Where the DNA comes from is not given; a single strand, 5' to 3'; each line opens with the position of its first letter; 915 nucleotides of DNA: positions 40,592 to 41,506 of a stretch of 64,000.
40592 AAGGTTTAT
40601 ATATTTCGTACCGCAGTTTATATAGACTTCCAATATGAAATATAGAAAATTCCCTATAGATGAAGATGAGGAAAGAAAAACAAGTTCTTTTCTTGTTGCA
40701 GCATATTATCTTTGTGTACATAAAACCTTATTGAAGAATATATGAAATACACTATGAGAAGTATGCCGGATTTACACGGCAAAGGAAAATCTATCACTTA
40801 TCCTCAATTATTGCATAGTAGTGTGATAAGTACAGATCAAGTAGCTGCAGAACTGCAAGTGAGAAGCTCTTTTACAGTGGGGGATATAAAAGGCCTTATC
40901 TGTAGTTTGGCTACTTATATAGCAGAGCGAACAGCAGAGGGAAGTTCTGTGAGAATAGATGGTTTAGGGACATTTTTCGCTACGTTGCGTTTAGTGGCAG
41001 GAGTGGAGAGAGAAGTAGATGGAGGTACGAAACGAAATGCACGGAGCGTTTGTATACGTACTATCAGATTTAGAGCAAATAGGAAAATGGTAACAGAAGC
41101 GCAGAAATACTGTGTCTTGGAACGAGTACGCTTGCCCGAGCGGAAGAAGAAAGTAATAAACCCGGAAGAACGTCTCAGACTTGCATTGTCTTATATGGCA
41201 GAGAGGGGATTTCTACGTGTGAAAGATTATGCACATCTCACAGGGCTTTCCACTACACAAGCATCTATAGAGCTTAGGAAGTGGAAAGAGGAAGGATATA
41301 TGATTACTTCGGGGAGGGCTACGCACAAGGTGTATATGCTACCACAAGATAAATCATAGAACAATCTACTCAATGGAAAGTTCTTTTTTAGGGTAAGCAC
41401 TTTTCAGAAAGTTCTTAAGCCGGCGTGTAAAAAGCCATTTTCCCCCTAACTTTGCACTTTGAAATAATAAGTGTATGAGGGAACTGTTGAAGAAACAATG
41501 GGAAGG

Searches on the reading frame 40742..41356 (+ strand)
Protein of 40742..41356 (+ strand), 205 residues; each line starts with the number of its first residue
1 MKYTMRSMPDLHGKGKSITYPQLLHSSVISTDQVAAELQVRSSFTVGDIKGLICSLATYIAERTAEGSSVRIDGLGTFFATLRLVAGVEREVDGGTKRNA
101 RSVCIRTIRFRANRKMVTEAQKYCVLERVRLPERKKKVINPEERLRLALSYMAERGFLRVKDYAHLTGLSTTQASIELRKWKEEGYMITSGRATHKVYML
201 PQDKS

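Call 64: search_protein_families(library=pfam, proteins=[window:40742-41356:+], max_evalue=0.01)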
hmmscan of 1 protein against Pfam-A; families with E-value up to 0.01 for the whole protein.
window:40742-41356:+ (205 aa): 1 family
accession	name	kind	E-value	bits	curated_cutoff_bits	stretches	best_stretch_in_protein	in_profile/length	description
PF18291.6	HU-HIG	-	8.5e-14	52.1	26.2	1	2-123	4-121/125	HU domain fused to wHTH, Ig, or Glycine-rich motif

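Call 76: find_encoding_contigs(protein=window:40742-41356:+, flank=2500, max_places=10)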
Protein window:40742-41356:+ (205 aa): no gene with exactly this product is on record in the collection.
